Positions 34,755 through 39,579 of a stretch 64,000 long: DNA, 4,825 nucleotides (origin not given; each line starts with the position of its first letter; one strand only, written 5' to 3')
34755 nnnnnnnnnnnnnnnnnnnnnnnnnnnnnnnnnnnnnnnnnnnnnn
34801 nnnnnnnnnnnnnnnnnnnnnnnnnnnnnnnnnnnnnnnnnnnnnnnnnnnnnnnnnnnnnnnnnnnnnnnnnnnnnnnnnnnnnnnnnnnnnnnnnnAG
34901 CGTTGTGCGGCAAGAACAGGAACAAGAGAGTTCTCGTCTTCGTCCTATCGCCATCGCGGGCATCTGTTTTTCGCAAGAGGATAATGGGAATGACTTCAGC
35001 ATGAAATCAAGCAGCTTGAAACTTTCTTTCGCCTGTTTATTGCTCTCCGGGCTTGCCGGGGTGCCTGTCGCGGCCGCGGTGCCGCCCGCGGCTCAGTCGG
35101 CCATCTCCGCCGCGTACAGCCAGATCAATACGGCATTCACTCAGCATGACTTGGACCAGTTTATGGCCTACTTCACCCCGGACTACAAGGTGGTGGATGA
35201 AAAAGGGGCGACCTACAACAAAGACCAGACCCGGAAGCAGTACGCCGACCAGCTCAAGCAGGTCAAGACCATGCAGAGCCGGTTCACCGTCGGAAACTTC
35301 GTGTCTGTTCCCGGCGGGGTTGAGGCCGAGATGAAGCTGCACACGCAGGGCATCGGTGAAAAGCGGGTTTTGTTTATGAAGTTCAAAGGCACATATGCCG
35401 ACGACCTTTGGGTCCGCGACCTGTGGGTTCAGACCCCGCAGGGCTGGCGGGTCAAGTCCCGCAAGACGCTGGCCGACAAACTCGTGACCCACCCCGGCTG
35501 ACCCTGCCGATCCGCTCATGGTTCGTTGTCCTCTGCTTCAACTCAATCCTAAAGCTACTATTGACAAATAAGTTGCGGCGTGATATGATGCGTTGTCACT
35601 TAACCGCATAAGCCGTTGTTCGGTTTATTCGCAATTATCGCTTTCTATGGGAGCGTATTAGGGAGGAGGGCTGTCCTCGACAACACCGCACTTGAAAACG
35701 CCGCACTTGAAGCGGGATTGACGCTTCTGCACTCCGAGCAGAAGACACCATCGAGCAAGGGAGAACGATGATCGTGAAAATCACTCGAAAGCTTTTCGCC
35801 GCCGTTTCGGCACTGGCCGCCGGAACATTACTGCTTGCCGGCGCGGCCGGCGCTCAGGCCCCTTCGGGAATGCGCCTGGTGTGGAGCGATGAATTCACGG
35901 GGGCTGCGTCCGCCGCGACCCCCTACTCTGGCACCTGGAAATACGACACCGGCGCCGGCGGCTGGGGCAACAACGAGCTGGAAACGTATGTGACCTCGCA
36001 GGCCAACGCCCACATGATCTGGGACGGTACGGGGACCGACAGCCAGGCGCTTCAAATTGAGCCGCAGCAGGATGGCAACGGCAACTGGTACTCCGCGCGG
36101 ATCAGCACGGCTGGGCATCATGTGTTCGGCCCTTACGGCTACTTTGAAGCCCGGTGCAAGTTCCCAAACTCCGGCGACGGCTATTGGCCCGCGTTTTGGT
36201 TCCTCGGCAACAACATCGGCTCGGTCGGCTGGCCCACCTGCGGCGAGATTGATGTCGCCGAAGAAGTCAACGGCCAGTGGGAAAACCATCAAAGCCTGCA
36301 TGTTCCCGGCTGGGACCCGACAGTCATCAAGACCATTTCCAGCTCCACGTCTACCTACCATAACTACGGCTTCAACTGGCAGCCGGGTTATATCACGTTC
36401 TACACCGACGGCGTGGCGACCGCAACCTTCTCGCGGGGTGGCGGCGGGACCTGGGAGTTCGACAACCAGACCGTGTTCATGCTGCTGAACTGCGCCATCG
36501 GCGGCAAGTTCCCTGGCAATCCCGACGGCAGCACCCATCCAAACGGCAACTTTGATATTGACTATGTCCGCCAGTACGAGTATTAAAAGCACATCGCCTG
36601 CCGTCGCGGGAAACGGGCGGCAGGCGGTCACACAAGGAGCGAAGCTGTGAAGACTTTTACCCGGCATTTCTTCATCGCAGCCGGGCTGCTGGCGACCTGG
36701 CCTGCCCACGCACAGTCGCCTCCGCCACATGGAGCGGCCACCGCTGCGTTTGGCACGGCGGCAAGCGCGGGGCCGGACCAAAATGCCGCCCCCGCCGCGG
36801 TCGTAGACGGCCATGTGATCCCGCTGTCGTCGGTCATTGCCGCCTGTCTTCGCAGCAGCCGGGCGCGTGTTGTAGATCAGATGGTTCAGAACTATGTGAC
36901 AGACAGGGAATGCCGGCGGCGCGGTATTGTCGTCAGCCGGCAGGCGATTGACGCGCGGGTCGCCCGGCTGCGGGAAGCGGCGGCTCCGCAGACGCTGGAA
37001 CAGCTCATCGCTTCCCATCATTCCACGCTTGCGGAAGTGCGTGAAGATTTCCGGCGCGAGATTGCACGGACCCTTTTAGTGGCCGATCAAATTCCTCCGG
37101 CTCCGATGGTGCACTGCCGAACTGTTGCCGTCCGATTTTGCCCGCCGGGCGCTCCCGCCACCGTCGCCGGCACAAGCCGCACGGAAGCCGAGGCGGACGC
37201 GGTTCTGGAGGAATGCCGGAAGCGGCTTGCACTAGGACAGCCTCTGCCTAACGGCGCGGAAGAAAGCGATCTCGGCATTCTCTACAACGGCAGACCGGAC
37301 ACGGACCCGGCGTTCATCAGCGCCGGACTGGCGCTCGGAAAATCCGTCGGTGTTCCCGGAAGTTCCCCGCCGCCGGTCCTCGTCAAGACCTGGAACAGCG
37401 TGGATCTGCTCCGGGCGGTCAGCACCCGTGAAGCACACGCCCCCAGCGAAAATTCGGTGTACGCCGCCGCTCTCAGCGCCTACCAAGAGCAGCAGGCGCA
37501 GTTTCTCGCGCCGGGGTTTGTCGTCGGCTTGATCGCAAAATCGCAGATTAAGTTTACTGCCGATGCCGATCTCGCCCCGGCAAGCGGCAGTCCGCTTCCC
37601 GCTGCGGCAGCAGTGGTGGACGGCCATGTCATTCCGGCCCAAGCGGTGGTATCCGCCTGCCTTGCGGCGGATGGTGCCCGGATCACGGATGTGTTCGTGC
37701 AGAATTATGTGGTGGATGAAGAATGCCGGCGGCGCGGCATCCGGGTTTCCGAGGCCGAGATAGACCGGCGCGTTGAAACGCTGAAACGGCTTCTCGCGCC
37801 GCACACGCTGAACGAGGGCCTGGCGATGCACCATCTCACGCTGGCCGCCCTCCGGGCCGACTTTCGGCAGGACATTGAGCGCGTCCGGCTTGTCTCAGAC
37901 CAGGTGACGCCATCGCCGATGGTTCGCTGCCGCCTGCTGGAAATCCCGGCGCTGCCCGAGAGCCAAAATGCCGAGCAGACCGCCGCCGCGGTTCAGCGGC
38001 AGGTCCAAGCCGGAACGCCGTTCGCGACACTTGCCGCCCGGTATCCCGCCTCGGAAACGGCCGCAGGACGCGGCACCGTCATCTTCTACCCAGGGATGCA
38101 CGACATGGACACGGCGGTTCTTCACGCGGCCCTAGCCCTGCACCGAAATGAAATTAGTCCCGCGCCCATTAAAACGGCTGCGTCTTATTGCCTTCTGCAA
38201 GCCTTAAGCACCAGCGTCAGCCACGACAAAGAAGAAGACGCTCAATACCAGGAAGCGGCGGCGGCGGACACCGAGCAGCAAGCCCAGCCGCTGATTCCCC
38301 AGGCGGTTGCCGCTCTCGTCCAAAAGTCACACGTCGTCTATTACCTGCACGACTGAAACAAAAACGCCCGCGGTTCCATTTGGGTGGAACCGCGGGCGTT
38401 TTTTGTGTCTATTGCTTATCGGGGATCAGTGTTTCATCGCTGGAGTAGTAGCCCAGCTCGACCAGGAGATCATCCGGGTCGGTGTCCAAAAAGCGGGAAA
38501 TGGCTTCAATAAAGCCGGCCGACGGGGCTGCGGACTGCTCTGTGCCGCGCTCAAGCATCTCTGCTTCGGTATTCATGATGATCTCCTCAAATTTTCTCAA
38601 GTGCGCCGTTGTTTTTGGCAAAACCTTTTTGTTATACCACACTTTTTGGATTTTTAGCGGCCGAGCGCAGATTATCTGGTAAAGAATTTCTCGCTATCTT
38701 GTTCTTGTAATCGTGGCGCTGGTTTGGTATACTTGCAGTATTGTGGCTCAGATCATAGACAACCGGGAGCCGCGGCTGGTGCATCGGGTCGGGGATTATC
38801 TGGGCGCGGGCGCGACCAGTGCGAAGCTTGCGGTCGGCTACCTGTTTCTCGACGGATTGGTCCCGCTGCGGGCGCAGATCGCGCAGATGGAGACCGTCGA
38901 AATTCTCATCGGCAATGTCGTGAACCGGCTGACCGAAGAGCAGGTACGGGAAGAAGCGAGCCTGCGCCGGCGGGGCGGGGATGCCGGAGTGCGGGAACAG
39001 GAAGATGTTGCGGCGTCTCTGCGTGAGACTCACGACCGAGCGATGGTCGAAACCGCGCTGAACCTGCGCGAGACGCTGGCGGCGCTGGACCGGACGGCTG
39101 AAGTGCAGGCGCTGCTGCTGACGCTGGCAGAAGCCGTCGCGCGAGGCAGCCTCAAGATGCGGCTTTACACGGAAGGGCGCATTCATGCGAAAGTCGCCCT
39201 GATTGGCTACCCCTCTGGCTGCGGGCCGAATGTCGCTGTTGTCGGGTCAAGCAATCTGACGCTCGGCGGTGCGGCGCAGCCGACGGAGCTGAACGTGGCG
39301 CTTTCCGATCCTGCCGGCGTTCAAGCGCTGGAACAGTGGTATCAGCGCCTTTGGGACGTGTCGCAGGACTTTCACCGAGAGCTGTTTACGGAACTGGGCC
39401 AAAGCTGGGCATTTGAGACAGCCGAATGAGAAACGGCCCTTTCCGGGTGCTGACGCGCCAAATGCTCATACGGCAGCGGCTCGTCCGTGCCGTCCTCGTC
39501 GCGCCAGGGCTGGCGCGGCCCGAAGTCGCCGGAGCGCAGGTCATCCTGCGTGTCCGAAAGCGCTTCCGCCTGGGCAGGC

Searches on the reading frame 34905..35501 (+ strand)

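Call 23: search_protein_families(library=pfam, proteins=[window:34905-35501:+], max_evalue=0.00001)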
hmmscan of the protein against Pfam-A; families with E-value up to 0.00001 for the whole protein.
window:34905-35501:+ (198 aa): 1 family
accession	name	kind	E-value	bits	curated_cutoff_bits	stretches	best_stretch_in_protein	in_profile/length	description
PF12680.13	SnoaL_2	-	7.4e-06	26.9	27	1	75-146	5-74/102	SnoaL-like domain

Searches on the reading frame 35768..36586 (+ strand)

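Call 23: search_protein_families(library=pfam, proteins=[window:35768-36586:+], max_evalue=0.00001)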
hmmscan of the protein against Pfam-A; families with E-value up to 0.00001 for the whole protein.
window:35768-36586:+ (272 aa): 2 families
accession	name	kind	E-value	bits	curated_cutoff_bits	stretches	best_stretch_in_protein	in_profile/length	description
PF00722.28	Glyco_hydro_16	-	1.1e-14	54.8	22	1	95-266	22-173/175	Glycosyl hydrolases family 16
PF03935.22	SKN1_KRE6_Sbg1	-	2.5e-06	26.7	30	0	31-155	113-230/501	Beta-glucan synthesis-associated protein SKN1/KRE6/Sbg1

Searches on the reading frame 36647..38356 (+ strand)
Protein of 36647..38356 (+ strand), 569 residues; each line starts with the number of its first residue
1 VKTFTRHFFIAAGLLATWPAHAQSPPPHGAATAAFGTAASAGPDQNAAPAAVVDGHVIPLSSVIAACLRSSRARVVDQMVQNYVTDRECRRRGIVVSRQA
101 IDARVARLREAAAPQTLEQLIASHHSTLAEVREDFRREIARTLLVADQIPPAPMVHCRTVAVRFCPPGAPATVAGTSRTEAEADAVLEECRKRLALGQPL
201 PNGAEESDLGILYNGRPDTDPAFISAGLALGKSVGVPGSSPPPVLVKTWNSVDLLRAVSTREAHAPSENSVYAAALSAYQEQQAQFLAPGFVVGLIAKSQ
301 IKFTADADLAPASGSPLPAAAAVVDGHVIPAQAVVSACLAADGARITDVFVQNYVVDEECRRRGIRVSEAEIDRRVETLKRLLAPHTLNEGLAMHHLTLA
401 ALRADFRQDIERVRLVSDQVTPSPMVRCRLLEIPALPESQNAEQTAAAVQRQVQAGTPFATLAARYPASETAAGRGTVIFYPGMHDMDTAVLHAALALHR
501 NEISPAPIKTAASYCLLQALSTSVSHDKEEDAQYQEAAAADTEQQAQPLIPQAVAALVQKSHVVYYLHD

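Call 23: search_protein_families(library=pfam, proteins=[window:36647-38356:+], max_evalue=0.00001)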
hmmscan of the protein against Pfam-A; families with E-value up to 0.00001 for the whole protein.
window:36647-38356:+ (569 aa): 3 families
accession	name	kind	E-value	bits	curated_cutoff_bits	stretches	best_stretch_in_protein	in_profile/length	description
PF13624.11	SurA_N_3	-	1.4e-08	35.1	27.2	0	72-142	84-159/162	SurA-like N-terminal domain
PF13623.11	SurA_N_2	-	2.9e-07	30.9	28.5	0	71-107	85-121/145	SurA-like N-terminal domain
PF00639.27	Rotamase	-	1.5e-06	29.5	21.7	1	438-518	14-94/97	PPIC-type PPIASE domain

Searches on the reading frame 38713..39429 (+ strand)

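Call 23: search_protein_families(library=pfam, proteins=[window:38713-39429:+], max_evalue=0.00001)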
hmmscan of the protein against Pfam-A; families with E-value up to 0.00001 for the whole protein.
window:38713-39429:+ (238 aa): 1 family
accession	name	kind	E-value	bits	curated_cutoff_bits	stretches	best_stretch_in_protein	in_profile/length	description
PF13091.12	PLDc_2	-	1.5e-08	35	27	1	133-214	56-132/132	PLD-like domain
